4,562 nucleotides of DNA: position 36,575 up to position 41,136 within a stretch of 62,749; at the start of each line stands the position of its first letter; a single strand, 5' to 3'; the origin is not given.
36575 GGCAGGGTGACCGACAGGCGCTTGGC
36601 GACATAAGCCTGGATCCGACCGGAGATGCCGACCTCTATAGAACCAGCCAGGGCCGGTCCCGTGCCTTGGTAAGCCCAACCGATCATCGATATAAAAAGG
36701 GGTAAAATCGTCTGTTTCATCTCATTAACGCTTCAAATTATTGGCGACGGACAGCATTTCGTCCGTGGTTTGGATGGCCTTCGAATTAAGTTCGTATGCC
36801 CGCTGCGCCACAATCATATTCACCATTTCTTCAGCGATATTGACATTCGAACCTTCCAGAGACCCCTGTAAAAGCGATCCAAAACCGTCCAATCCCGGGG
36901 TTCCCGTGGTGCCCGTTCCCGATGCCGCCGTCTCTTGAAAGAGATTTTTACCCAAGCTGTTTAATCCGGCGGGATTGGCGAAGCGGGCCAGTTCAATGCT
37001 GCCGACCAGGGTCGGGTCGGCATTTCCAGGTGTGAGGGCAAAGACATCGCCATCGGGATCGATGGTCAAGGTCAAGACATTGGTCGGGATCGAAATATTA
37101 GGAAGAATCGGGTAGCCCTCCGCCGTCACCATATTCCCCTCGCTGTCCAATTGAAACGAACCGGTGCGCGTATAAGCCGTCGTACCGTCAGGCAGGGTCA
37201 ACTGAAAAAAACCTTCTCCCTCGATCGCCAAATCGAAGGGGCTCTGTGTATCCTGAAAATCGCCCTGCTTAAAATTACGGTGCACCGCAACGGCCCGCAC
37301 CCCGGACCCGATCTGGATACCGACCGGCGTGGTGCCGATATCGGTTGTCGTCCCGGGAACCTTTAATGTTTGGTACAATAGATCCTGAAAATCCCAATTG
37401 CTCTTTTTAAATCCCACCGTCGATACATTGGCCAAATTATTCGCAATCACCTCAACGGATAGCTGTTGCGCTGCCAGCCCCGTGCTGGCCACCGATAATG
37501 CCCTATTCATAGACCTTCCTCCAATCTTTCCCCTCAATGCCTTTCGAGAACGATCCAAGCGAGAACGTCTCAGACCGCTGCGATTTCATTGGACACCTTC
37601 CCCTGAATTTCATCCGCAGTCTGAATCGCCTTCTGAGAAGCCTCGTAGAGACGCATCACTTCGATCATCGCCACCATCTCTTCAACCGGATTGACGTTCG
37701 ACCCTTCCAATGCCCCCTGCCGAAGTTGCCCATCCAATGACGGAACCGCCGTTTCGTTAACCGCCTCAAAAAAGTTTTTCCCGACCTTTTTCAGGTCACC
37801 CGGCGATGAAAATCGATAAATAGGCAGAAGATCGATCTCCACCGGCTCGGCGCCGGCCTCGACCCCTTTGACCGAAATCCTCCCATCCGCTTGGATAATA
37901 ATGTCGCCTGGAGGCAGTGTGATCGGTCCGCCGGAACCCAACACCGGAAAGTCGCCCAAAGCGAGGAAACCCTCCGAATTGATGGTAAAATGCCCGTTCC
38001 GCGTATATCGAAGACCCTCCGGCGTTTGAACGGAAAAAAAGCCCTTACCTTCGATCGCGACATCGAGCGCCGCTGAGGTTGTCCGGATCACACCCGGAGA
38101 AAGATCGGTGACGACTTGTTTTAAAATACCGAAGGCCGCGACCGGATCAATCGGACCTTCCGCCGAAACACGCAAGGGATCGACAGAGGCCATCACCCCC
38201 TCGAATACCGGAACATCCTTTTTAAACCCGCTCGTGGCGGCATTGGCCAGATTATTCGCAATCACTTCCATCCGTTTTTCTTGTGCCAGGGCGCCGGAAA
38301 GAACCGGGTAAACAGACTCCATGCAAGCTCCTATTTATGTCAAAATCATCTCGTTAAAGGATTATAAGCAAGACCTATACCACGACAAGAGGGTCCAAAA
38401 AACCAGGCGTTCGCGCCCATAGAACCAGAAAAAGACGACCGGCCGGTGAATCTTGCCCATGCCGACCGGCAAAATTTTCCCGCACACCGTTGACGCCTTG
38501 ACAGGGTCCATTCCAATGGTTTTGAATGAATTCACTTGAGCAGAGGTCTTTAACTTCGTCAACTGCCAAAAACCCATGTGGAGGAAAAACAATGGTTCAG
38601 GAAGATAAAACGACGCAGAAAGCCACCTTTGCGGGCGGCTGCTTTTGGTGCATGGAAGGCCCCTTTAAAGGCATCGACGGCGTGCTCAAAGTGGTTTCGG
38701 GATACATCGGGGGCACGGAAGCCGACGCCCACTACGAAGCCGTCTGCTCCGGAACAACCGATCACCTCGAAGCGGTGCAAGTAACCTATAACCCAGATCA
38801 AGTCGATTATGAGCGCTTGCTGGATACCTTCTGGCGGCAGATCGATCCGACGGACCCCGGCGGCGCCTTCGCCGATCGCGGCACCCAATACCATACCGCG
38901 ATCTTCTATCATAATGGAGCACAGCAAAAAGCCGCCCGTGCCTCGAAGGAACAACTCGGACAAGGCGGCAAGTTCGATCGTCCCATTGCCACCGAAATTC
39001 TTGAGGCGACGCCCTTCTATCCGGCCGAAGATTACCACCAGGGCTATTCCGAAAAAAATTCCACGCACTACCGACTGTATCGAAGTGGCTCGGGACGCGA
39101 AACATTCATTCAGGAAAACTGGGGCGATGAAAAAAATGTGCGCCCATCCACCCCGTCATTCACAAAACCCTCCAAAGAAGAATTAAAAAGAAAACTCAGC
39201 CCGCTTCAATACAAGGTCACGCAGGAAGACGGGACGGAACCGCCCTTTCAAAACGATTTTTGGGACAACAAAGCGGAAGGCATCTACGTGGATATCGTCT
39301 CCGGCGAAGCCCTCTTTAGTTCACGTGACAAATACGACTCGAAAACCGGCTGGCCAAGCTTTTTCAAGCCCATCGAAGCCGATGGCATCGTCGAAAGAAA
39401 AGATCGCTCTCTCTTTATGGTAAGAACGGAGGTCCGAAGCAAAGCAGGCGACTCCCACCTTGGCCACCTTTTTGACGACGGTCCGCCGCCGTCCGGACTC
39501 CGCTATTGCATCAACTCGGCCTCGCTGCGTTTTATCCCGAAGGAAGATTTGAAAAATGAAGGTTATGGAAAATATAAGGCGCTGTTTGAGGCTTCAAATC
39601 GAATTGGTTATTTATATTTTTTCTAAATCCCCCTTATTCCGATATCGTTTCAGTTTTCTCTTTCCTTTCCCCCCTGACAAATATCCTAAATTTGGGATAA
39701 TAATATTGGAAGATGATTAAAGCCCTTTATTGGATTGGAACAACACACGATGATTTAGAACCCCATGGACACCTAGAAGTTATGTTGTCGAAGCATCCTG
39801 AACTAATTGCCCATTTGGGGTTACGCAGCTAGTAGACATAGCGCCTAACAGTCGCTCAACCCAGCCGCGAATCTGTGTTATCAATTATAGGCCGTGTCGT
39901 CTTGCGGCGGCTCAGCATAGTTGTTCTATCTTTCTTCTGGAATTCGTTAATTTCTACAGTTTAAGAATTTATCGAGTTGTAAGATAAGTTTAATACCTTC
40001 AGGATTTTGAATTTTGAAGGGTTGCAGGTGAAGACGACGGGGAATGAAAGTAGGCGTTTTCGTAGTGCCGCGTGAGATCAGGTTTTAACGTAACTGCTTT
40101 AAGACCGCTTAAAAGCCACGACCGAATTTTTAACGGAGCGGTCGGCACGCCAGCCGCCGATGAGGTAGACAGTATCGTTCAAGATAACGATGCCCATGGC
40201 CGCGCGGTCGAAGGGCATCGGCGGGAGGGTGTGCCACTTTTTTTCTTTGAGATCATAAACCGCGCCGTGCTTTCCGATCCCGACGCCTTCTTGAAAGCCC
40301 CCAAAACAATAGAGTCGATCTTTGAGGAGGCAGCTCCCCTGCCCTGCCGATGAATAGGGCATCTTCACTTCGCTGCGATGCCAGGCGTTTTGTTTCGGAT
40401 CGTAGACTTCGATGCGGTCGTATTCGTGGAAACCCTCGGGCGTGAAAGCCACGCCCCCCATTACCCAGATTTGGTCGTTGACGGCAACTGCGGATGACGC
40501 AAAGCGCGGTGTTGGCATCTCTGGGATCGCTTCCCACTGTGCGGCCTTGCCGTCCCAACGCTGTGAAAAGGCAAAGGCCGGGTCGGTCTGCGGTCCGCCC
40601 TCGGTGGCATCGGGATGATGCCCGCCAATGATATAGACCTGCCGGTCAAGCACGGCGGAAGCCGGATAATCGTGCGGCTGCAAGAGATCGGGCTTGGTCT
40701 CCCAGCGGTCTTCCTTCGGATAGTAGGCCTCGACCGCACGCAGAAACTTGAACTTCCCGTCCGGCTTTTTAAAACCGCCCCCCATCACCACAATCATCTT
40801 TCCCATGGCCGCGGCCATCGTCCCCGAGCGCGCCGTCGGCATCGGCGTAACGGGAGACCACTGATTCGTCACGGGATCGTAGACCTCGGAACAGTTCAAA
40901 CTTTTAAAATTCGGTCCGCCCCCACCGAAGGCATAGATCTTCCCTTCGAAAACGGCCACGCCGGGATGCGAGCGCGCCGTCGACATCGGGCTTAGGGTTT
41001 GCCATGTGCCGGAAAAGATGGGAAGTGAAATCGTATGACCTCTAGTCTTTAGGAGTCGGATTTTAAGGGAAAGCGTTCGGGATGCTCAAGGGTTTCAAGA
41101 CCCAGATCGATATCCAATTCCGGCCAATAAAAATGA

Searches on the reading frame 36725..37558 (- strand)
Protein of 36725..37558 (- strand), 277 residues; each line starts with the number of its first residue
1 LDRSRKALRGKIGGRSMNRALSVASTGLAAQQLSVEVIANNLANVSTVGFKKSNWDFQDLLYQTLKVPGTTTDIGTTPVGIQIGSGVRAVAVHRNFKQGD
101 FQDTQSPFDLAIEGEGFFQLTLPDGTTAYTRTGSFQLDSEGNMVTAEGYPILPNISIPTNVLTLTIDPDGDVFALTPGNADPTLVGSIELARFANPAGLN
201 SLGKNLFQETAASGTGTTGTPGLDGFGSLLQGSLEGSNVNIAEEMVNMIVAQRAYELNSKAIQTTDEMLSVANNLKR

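Call 11: search_protein_families(library=pfam, proteins=[window:36725-37558:-], max_evalue=0.001)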
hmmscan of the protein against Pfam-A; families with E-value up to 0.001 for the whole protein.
window:36725-37558:- (277 aa): 3 families
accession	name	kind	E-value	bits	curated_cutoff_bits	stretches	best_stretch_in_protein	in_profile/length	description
PF22692.1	LlgE_F_G_D1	-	6.9e-27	93.8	27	1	111-174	1-64/64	Flagellar hook protein FlgE/F/G D1 domain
PF06429.18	Flg_bbr_C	-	1.6e-22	79.2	23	1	231-275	2-46/46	Flagellar basal body rod FlgEFG protein C-terminal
PF00460.25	Flg_bb_rod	-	1.1e-10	41.7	20.7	1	21-51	1-31/31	Flagella basal body rod protein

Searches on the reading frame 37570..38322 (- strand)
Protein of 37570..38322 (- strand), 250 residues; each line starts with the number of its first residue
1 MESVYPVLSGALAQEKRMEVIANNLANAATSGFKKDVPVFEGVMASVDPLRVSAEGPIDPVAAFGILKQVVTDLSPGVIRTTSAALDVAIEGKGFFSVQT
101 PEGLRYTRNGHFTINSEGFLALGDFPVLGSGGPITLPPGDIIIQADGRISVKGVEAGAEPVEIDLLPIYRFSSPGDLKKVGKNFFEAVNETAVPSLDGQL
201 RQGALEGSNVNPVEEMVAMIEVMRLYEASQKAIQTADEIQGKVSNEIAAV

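Call 11: search_protein_families(library=pfam, proteins=[window:37570-38322:-], max_evalue=0.001)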
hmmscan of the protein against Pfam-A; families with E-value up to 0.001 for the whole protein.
window:37570-38322:- (250 aa): 3 families
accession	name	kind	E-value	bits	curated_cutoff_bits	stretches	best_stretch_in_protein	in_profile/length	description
PF06429.18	Flg_bbr_C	-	3.1e-20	71.8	23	1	201-245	1-45/46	Flagellar basal body rod FlgEFG protein C-terminal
PF22692.1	LlgE_F_G_D1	-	1.5e-11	44.7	27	1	89-151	1-64/64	Flagellar hook protein FlgE/F/G D1 domain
PF00460.25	Flg_bb_rod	-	1.1e-07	32.1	20.7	1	9-34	6-31/31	Flagella basal body rod protein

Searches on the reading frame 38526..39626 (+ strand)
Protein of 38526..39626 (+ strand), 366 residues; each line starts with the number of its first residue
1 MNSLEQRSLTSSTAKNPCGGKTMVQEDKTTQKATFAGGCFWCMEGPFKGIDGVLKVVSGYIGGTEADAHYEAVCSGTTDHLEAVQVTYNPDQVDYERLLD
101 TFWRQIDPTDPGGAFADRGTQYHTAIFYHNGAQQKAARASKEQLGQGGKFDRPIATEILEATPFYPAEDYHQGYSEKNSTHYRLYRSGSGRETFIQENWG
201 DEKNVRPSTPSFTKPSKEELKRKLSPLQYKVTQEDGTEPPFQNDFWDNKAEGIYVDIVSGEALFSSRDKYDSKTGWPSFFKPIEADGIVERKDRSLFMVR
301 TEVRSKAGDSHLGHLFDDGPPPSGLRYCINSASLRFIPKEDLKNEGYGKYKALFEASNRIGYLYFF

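Call 11: search_protein_families(library=pfam, proteins=[window:38526-39626:+], max_evalue=0.001)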
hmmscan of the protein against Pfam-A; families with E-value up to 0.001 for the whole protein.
window:38526-39626:+ (366 aa): 2 families
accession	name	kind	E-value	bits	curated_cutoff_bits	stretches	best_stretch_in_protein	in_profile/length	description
PF01625.27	PMSR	-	2.9e-59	200.1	23.7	1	32-182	1-151/153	Peptide methionine sulfoxide reductase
PF01641.26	SelR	-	4.2e-47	159.3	24.9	1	224-338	1-116/116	SelR domain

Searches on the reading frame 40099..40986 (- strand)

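Call 11: search_protein_families(library=pfam, proteins=[window:40099-40986:-], max_evalue=0.001)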
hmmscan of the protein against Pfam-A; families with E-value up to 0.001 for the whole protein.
window:40099-40986:- (295 aa): 10 families
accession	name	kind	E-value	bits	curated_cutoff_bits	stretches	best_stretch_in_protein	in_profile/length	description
PF01344.31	Kelch_1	-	6.7e-40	134.7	20.1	3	4-50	1-46/46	Kelch motif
PF13964.12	Kelch_6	-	2e-31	107.4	25.3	1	5-53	2-50/50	Kelch motif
PF25210.1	Kelch_FKB95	-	2.3e-29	103.3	70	3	1-97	76-164/268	FKB95, Kelch-repeats domain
PF24681.1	Kelch_KLHDC2_KLHL20_DRC7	-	1.1e-27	97.2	50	2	109-278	54-221/221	KLHDC2/KLHL20/DRC7 Kelch-repeats domain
PF07646.21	Kelch_2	-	7.7e-27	92.3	21.3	2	214-258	3-48/48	Kelch motif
PF24996.1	NANM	-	5e-25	88.5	45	2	145-233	37-127/350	N-acetylneuraminate epimerase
PF24981.1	Beta-prop_ATRN-LZTR1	-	2.1e-21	76.9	50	1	8-232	43-281/289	Attractin/LZTR1 beta-propeller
PF13418.12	Kelch_4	-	5.6e-18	65.1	21.6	1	14-51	12-49/49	Galactose oxidase, central domain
PF13415.12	Kelch_3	-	7.3e-15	55.2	22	1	15-55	2-42/48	Galactose oxidase, central domain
PF13854.13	Kelch_HCF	-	3.1e-08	33.7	113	1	156-281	13-142/345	Host cell factor, Kelch-repeats domain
